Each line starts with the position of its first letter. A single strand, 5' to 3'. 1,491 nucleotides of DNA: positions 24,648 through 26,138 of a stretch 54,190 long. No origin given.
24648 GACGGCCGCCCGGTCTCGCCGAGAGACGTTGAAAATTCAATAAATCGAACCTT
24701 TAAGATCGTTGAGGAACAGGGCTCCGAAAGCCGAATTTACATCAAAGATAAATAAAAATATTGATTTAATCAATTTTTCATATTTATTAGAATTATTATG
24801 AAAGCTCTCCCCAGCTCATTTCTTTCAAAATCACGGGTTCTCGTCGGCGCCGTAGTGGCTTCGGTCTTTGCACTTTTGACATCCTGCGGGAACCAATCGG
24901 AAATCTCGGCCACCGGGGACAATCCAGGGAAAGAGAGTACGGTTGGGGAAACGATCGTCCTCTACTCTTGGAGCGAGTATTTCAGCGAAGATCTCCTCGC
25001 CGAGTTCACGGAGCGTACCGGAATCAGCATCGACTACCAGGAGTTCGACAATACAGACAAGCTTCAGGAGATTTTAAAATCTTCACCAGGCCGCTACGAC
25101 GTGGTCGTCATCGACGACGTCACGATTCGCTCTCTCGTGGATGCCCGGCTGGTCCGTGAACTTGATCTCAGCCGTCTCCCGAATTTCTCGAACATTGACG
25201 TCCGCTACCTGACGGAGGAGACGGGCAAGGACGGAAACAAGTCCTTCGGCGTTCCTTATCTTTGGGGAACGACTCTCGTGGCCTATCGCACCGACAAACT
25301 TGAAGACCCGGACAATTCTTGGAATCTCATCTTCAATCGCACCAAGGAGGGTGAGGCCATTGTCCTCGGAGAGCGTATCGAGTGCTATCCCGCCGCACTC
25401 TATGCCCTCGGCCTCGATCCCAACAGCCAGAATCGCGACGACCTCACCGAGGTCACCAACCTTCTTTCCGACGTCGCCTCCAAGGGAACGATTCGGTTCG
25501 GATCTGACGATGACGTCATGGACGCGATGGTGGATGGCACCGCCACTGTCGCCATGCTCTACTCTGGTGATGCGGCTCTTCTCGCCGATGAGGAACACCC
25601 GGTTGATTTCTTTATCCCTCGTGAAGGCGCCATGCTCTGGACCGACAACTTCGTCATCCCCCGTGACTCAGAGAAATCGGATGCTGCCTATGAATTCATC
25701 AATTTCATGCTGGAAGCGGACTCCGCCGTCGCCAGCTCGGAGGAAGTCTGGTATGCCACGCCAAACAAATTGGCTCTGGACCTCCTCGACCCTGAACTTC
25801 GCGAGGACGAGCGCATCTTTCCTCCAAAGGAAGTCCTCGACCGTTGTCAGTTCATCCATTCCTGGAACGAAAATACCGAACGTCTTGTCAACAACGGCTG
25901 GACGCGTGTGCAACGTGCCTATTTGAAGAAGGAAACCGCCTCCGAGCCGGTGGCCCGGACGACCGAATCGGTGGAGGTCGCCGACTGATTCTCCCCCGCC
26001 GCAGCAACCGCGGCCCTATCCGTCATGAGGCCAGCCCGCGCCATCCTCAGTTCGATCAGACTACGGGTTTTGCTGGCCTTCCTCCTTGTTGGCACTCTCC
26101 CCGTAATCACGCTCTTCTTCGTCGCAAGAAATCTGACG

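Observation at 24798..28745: Orphan PotD-like polyamine-binding lipoprotein wired to a Cache/HAMP/PAS hybrid histidine kinase: candidate polyamine-sensing system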

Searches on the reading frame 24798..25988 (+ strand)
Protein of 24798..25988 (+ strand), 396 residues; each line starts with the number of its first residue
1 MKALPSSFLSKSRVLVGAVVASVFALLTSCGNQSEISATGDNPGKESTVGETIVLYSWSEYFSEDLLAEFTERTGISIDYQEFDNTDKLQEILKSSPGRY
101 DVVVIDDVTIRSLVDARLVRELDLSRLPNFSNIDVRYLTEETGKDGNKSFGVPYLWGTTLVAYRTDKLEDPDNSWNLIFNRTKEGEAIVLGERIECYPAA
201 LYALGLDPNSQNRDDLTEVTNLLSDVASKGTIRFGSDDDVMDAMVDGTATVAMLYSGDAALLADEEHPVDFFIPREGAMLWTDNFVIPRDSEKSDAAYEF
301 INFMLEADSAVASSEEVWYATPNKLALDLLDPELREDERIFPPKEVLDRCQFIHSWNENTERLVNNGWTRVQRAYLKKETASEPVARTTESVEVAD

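Call 6: search_protein_families(library=pfam, proteins=[window:24798-25988:+], max_evalue=0.01)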
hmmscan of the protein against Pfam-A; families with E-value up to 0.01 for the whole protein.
window:24798-25988:+ (396 aa): 4 families
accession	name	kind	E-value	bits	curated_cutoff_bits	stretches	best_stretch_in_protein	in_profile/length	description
PF13416.11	SBP_bac_8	-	8.9e-29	101.6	27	1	66-338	2-275/279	Bacterial extracellular solute-binding protein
PF01547.30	SBP_bac_1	-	1.1e-17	65.5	26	1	60-309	6-305/307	Bacterial extracellular solute-binding protein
PF13343.11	SBP_bac_6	-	6.8e-12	45.8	24.6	1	106-313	17-211/245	Bacterial extracellular solute-binding protein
PF13531.11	SBP_bac_11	-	2.5e-06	27.9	25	1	64-306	14-214/227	Bacterial extracellular solute-binding protein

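Call 7: search_protein_families(library=ncbifam, proteins=[window:24798-25988:+], max_evalue=0.01)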
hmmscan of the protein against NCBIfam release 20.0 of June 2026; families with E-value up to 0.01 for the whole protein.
window:24798-25988:+ (396 aa): 6 families
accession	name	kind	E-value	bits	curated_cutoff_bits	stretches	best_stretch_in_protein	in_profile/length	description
NF007962.0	PRK10682.1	equivalog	8.7e-50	169.8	636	1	51-372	30-367/370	spermidine/putrescine ABC transporter substrate-binding protein PotF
NF007048.0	PRK09501.1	equivalog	7.3e-43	146.8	582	1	50-352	26-326/348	spermidine/putrescine ABC transporter substrate-binding protein PotD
NF043073.1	MMSYN1_0195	equivalog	3.2e-19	68.6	1250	2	54-133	601-678/1021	spermidine/putrescine ABC transporter permease/substrate-binding protein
NF041888.1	ABC_SBP_YdcS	equivalog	1.2e-18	67.1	725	1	65-308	53-308/379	putative ABC transporter substrate-binding protein YdcS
TIGR03261.1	phnS2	equivalog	0.0079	15.3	392.75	0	247-312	213-278/334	putative 2-aminoethylphosphonate ABC transporter substrate-binding protein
TIGR03850.1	bind_CPR_0540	equivalog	0.0083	14.8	299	0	280-328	321-368/437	carbohydrate ABC transporter substrate-binding protein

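Call 9: find_homologous_proteins(query=window:24798-25985:+, max_evalue=1e-10)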
Query window:24798-25985:+ (396 aa): 305 proteins with E <= 1e-10 among 8000 candidates; the best 120 are listed.
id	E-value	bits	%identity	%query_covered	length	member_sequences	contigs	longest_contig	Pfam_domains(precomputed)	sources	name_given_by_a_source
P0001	7.7e-261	883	100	100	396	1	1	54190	PF13531.12,PF13416.12,PF13343.12,PF01547.31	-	-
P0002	4.6e-112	393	50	91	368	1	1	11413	PF13531.12,PF13416.12,PF13343.12,PF01547.31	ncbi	ncbi:MAG: spermidine/putrescine ABC transporter substrate-binding protein, partial [Verrucomicrobiot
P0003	4.8e-93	330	45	91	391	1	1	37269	PF13416.12,PF13343.12,PF01547.31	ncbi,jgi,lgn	ncbi:MAG: spermidine/putrescine-binding protein [Verrucomicrobiales bacterium]|jgi:spermidine/putres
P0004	3.8e-92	327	44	94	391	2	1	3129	PF13416.12,PF13343.12,PF01547.31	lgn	-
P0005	1.3e-90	322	44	93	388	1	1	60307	PF13531.12,PF13416.12,PF13343.12,PF01547.31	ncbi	-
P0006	3.6e-89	318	42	91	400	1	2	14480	PF13531.12,PF13416.12,PF13343.12,PF01547.31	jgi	jgi:spermidine/putrescine transport system substrate-binding protein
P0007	2.0e-86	308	43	88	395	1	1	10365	PF13416.12,PF13343.12,PF01547.31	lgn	-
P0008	1.4e-85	306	43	88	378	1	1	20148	PF13416.12,PF13343.12,PF01547.31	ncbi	-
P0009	3.2e-85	305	42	87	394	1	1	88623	PF13416.12,PF13343.12,PF01547.31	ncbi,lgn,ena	-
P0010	3.7e-85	304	41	92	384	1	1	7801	PF13416.12,PF13343.12,PF01547.31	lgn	-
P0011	1.1e-83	300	41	90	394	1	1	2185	PF13416.12,PF13343.12,PF01547.31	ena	-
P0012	1.6e-83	299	43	88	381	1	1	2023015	PF13416.12,PF13343.12,PF01547.31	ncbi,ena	-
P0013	5.0e-83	297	41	91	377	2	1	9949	PF13416.12,PF13343.12,PF01547.31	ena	-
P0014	1.5e-82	296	38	95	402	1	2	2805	PF13531.12,PF13416.12,PF13343.12,PF01547.31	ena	-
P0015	3.5e-82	295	42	88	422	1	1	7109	PF13416.12,PF13343.12,PF01547.31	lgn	-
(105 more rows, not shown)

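Call 10: find_encoding_contigs(protein=P0003, flank=8000, max_places=2)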
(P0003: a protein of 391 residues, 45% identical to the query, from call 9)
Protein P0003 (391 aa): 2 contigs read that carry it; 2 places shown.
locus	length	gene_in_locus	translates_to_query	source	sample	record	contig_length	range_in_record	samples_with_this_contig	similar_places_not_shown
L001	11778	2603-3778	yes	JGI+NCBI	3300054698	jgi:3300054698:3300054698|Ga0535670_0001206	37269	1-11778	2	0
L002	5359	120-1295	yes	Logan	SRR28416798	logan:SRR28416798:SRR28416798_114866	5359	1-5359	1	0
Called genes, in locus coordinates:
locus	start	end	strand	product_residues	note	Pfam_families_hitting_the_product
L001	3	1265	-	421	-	PF01554:MatE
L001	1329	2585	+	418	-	PF01547:SBP_bac_1 (weak), PF13416:SBP_bac_8, PF13531:SBP_bac_11 (weak), PF13343:SBP_bac_6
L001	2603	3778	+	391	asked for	PF01547:SBP_bac_1, PF13416:SBP_bac_8, PF13343:SBP_bac_6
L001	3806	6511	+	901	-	PF02743:dCache_1, PF00672:HAMP (weak), PF08448:PAS_4 (weak), PF00512:HisKA (weak), PF02518:HATPase_c, PF00072:Response_reg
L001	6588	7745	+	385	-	PF00557:Peptidase_M24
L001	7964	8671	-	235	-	-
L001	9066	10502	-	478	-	PF07394:DUF1501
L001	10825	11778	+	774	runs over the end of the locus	PF10282:Lactonase, PF03422:CBM_6 (faint), PF16871:DUF5077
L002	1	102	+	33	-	?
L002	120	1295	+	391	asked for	PF01547:SBP_bac_1, PF13416:SBP_bac_8, PF13343:SBP_bac_6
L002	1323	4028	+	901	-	PF02743:dCache_1, PF00672:HAMP (weak), PF08448:PAS_4 (weak), PF00512:HisKA (weak), PF02518:HATPase_c, PF00072:Response_reg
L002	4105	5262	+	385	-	PF00557:Peptidase_M24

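Call 11: find_encoding_contigs(protein=P0005, flank=8000, max_places=2)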
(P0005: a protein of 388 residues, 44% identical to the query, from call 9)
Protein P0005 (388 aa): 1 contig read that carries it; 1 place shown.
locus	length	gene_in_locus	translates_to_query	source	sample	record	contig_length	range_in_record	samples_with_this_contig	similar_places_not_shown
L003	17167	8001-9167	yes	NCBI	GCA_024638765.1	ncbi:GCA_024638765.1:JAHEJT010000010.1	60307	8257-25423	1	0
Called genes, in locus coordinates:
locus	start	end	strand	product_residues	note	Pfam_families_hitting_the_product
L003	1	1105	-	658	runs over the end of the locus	PF07583:PSCyt2, PF07587:PSD1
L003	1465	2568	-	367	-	PF00497:SBP_bac_3 (faint)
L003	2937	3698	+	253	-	PF02666:PS_Dcarbxylase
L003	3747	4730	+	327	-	PF19420:DDAH_eukar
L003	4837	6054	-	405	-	PF00487:FA_desaturase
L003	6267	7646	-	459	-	PF01554:MatE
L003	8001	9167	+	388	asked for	PF01547:SBP_bac_1, PF13416:SBP_bac_8, PF13531:SBP_bac_11 (weak), PF13343:SBP_bac_6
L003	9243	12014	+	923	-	PF02743:dCache_1 (faint), PF13188:PAS_8 (faint), PF00672:HAMP, PF08448:PAS_4, PF13426:PAS_9 (weak), PF00512:HisKA, PF02518:HATPase_c, PF00072:Response_reg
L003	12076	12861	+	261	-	PF00290:Trp_syntA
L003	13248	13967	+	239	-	PF00697:PRAI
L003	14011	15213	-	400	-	-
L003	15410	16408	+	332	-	PF00348:polyprenyl_synt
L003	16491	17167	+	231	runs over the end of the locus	PF20582:UPF0758_N, PF04002:RadC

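Call 12: find_encoding_contigs(protein=P0012, flank=8000, max_places=2)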
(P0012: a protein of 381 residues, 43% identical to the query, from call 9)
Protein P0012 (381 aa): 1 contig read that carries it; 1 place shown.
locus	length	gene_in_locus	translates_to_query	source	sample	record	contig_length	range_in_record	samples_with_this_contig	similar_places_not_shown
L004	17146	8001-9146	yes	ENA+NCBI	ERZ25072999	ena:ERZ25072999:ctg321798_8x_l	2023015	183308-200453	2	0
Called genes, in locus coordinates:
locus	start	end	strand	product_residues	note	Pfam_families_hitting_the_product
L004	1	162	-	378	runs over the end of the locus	PF00667:FAD_binding_1, PF00175:NAD_binding_1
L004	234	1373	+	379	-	PF10128:OpcA_G6PD_assem, PF20171:OpcA_G6PD_C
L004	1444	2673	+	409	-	PF23952:LRR_EndoS (faint), PF13306:LRR_5 (faint), PF13855:LRR_8 (faint), PF23211:LRR_LRWD1 (faint), PF00560:LRR_1 (faint), PF12799:LRR_4 (weak), PF13516:LRR_6 (faint), PF12799:LRR_4 (weak)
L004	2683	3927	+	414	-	PF00144:Beta-lactamase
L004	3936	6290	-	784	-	PF00498:FHA, PF16697:Yop-YscD_cpl (weak)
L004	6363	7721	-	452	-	PF03023:MurJ (weak), PF01554:MatE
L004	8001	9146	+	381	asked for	PF01547:SBP_bac_1 (weak), PF13416:SBP_bac_8, PF13343:SBP_bac_6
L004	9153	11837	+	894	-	PF02743:dCache_1, PF00672:HAMP, PF08448:PAS_4 (weak), PF00512:HisKA, PF02518:HATPase_c, PF00072:Response_reg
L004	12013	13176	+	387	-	PF01547:SBP_bac_1, PF13416:SBP_bac_8, PF13531:SBP_bac_11 (weak), PF13343:SBP_bac_6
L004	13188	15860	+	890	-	PF02743:dCache_1, PF00672:HAMP, PF00512:HisKA, PF02518:HATPase_c, PF00072:Response_reg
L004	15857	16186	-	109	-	-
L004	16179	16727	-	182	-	PF01145:Band_7 (weak)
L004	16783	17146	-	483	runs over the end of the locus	PF20042:DUF6444, PF03050:DDE_Tnp_IS66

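Call 15: search_solved_structures(query=window:24798-25985:+, max_evalue=0.00001, show_alignments=4)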
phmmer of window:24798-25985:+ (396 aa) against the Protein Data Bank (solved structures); distinct sequences matched with E-value up to 0.00001: 25.
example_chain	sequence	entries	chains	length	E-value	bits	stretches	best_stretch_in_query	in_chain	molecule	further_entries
4gl0_A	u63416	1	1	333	8.6e-51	176.3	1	50-351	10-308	Lmo0810 protein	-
4eqb_A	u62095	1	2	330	2.1e-47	165.1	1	50-353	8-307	Spermidine/putrescine ABC superfamily ATP binding cassette transporter, binding protein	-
7oyy_A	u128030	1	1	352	2.9e-47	164.7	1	51-376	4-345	Putrescine-binding periplasmic protein PotF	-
7oyv_A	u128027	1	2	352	4.2e-47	164.2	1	51-376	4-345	Putrescine-binding periplasmic protein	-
7oyw_A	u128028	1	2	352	5.6e-47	163.7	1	51-376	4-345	Putrescine-binding periplasmic protein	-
7oyx_A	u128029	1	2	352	1e-46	162.9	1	51-376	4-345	Putrescine-binding periplasmic protein PotF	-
3ttl_A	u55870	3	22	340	1.4e-46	162.4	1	49-371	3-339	Polyamine transport protein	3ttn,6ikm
7oyz_A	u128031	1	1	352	1.4e-46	162.4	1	51-376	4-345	Putrescine-binding periplasmic protein PotF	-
8asz_A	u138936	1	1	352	2.3e-46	161.7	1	51-376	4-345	Putrescine-binding periplasmic protein PotF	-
7oyt_A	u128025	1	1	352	2.7e-46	161.5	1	51-376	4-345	Putrescine-binding periplasmic protein PotF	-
7oys_A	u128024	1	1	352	4.8e-46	160.7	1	51-376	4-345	Putrescine-binding periplasmic protein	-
7oyu_A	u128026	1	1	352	4.9e-46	160.7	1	51-376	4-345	Putrescine-binding periplasmic protein PotF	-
6ye0_B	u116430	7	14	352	6.3e-46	160.3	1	51-376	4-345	Putrescine-binding periplasmic protein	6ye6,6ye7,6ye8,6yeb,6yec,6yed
1a99_A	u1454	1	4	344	1.6e-45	158.9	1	51-372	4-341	PUTRESCINE-BINDING PROTEIN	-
7xjm_A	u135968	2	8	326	4e-45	157.7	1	52-352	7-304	Putrescine-binding periplasmic protein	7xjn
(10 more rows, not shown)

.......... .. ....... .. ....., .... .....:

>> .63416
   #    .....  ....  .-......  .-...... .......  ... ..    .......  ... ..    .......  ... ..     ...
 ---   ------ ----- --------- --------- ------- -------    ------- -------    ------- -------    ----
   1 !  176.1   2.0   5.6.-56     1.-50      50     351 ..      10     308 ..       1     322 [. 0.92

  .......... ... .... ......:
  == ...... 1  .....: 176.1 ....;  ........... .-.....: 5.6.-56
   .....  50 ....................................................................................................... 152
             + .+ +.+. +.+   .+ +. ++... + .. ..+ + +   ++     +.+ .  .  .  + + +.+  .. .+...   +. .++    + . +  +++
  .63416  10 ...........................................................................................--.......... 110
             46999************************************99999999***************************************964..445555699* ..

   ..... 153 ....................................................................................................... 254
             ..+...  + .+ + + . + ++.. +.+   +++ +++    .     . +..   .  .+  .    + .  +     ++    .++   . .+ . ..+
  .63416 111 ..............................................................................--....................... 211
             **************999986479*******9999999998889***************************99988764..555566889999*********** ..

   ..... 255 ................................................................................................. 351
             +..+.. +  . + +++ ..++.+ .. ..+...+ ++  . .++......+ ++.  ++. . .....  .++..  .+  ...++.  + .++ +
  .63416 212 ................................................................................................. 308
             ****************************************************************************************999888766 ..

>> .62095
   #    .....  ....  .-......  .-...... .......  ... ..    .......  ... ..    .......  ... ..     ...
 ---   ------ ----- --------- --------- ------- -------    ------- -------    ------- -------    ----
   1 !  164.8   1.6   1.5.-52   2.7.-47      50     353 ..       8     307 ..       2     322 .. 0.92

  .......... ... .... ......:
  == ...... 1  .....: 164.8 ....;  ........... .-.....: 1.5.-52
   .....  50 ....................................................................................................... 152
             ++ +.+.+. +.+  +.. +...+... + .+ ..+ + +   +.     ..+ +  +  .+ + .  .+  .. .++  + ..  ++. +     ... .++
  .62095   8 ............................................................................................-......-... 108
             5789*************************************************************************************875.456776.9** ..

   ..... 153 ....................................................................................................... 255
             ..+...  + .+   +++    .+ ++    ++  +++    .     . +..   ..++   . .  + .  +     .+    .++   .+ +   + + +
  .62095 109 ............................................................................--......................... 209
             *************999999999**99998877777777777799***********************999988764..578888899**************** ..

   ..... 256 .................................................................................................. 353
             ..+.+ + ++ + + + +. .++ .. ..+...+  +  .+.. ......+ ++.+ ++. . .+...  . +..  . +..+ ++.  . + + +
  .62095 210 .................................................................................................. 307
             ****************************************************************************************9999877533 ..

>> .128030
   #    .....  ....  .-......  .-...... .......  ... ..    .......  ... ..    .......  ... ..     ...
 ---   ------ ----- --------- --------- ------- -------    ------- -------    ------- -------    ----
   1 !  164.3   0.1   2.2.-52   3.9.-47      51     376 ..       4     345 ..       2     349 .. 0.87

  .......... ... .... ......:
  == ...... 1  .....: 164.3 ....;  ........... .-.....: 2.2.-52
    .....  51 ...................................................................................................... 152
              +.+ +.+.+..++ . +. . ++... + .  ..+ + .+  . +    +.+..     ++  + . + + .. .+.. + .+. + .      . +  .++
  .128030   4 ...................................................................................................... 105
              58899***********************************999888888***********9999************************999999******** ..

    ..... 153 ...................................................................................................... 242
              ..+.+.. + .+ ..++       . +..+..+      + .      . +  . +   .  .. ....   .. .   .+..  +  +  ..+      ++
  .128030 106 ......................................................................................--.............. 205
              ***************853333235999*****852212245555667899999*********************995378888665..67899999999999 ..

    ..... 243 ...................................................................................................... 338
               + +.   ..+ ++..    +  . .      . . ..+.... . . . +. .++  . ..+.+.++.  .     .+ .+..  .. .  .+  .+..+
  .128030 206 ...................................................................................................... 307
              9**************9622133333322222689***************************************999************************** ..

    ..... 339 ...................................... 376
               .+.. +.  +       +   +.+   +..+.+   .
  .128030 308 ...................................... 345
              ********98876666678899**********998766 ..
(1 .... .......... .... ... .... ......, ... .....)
